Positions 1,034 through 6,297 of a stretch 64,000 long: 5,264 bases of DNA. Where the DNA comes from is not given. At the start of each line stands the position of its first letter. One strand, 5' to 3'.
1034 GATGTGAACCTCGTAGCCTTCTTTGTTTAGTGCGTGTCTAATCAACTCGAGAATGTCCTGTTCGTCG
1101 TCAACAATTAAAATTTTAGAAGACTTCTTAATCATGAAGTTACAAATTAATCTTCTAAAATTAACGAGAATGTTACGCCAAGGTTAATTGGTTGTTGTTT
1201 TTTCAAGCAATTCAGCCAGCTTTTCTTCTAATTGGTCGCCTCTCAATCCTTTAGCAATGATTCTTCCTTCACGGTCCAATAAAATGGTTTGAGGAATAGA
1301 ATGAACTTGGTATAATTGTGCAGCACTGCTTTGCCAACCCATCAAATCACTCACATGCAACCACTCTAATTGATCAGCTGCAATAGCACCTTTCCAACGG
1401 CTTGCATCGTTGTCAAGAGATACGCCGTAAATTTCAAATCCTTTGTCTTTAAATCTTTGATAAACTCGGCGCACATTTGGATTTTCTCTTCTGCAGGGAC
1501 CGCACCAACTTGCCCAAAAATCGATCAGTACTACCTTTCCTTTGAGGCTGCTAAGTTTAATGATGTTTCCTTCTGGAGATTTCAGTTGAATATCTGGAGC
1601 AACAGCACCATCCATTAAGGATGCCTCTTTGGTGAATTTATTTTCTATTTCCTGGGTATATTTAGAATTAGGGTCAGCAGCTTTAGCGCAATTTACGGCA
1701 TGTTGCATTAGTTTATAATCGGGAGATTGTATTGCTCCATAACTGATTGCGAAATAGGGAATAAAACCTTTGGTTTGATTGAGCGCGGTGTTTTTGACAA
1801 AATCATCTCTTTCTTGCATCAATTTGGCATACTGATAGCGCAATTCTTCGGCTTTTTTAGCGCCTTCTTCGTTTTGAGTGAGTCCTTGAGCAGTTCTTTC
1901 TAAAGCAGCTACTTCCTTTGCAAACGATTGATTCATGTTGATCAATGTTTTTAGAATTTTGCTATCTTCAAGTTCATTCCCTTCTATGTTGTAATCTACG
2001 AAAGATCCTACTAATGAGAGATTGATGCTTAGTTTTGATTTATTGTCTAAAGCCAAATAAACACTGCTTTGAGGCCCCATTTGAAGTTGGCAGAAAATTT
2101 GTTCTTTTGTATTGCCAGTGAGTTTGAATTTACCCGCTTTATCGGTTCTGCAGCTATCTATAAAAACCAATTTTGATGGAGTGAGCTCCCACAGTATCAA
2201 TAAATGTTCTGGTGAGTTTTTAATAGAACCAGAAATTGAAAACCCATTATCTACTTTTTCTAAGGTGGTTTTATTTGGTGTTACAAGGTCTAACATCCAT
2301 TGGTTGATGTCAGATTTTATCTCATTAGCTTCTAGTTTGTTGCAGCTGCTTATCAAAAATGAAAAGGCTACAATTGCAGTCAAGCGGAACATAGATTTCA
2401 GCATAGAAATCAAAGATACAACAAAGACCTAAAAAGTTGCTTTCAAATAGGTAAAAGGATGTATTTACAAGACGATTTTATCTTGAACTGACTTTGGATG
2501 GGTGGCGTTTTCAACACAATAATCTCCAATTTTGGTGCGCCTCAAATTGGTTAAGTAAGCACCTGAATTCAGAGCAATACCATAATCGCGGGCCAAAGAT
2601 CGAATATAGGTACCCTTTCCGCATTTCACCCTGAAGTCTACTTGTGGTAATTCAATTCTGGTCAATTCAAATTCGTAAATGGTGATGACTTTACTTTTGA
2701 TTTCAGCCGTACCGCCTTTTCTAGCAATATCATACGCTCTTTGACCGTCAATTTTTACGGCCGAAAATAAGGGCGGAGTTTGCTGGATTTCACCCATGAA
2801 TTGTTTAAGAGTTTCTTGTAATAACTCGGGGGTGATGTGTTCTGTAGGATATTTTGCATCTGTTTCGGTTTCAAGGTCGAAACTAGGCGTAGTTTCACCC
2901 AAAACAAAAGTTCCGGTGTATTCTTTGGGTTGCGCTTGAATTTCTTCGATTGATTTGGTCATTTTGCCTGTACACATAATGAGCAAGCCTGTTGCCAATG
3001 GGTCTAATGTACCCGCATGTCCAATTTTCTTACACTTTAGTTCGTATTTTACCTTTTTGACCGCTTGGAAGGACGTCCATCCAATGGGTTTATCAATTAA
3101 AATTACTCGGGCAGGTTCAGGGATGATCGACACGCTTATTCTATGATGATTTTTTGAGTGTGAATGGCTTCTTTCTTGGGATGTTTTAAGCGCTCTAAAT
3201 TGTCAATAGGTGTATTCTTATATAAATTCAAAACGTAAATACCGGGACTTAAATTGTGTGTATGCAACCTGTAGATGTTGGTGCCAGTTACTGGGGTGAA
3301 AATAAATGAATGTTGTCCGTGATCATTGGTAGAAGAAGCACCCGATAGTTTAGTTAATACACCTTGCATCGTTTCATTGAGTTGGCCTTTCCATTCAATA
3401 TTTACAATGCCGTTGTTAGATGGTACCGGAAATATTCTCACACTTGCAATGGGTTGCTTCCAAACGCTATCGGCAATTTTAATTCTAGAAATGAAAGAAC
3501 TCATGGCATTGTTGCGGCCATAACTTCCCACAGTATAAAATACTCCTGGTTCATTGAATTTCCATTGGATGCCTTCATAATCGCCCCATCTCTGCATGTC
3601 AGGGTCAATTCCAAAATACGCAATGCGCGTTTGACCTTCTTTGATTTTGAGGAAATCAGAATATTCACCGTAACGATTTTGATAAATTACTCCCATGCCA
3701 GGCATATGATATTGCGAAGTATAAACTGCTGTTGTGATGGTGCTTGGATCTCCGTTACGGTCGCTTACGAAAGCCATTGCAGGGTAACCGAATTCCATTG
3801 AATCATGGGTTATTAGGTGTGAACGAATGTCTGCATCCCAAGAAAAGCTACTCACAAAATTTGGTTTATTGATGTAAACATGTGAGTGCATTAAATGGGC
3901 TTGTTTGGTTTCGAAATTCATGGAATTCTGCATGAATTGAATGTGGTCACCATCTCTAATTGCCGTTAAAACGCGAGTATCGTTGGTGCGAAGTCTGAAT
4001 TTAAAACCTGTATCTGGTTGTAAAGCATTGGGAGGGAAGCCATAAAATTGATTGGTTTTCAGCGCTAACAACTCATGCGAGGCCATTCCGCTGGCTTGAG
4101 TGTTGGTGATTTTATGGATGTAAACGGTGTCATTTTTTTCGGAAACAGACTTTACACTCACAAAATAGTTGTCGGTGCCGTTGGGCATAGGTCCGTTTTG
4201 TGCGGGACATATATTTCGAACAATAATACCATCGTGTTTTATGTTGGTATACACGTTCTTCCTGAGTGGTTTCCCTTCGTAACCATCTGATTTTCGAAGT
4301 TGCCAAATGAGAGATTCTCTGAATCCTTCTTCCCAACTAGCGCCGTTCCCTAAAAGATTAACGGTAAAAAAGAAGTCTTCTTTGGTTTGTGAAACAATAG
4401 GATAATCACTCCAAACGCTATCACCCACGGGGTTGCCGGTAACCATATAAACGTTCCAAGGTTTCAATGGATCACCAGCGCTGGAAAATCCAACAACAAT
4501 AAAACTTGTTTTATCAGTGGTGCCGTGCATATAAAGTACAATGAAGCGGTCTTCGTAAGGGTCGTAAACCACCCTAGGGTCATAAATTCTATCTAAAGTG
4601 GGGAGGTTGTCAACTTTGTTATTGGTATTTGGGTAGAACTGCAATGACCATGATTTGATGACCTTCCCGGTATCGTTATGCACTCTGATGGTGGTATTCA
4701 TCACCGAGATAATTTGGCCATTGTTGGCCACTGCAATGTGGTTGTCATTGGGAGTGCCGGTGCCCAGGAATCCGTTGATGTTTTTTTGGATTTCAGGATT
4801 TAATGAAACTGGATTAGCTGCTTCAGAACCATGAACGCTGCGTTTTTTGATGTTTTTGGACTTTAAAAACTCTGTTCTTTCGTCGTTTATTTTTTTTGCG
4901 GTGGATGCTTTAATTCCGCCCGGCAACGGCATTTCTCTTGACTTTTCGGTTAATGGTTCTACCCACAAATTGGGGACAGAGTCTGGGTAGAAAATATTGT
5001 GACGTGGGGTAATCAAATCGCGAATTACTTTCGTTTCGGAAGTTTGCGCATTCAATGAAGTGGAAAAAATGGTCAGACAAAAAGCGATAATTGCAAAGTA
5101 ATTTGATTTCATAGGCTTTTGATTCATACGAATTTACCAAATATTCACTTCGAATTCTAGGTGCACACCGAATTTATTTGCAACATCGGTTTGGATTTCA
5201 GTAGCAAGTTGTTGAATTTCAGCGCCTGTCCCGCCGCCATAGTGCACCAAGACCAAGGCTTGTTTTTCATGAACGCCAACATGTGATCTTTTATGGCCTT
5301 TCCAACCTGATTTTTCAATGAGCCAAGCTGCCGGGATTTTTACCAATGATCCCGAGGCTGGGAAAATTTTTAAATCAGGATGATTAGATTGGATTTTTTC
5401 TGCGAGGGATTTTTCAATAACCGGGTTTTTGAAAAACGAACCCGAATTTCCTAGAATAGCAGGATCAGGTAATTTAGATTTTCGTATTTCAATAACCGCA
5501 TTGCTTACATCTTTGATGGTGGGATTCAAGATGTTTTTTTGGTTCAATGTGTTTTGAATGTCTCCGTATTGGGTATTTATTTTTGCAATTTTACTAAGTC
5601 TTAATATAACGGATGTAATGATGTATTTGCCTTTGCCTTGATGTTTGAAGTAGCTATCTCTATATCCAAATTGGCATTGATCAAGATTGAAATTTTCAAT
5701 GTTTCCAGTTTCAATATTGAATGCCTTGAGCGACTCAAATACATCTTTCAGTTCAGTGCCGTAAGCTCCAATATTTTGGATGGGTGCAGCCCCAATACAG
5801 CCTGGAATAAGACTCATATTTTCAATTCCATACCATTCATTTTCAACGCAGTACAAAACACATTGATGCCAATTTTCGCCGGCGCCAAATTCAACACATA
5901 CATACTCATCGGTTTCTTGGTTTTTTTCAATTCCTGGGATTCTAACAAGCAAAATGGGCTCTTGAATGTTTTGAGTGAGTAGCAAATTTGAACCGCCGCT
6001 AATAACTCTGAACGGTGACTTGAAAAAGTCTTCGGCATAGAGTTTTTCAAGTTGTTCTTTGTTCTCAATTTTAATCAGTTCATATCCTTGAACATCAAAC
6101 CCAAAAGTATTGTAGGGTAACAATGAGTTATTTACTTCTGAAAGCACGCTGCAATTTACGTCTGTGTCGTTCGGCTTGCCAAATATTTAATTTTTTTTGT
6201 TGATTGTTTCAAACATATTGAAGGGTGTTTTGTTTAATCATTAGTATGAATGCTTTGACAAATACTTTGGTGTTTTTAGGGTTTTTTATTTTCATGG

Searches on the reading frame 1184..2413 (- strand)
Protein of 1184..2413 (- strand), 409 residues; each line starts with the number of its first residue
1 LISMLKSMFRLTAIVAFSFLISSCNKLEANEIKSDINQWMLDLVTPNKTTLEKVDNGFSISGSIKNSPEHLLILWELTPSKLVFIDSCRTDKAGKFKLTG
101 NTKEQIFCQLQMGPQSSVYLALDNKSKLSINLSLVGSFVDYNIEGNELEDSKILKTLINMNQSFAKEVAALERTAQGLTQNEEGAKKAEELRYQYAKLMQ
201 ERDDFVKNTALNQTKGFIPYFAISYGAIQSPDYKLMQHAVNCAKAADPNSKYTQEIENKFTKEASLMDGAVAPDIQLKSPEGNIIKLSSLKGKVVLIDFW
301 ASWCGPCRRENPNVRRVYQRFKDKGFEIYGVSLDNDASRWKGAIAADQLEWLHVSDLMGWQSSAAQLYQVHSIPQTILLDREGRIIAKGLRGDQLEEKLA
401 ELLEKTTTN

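Call 74: search_protein_families(library=pfam, proteins=[window:1184-2413:-], max_evalue=0.00001)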
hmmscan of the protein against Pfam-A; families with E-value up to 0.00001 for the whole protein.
window:1184-2413:- (409 aa): 6 families
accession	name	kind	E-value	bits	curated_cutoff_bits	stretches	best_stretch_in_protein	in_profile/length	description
PF00578.27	AhpC-TSA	-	2.2e-21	76.5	26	1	269-386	2-122/124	AhpC/TSA family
PF08534.16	Redoxin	-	3.6e-21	75.9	26.6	1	269-394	3-137/148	Redoxin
PF13905.12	Thioredoxin_8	-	4.5e-18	65.8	27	1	292-385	1-94/94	Thioredoxin-like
PF00085.26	Thioredoxin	-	5.2e-10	39.7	23.5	1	292-335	18-60/103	Thioredoxin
PF14289.11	DUF4369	-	1e-07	32.8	25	1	58-150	1-89/91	Domain of unknown function (DUF4369)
PF13098.12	Thioredoxin_2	-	1.7e-07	32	27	1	291-402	4-103/104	Thioredoxin-like domain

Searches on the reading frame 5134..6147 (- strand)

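Call 74: search_protein_families(library=pfam, proteins=[window:5134-6147:-], max_evalue=0.00001)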
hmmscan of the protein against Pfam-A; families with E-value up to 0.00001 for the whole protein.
window:5134-6147:- (337 aa): 2 families
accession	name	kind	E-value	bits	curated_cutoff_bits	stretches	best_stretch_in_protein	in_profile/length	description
PF02873.21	MurB_C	-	1.1e-25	90.1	27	1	214-336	2-98/99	UDP-N-acetylenolpyruvoylglucosamine reductase, C-terminal domain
PF01565.28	FAD_binding_4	-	3.8e-16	59.5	26.4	1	43-152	24-137/139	FAD binding domain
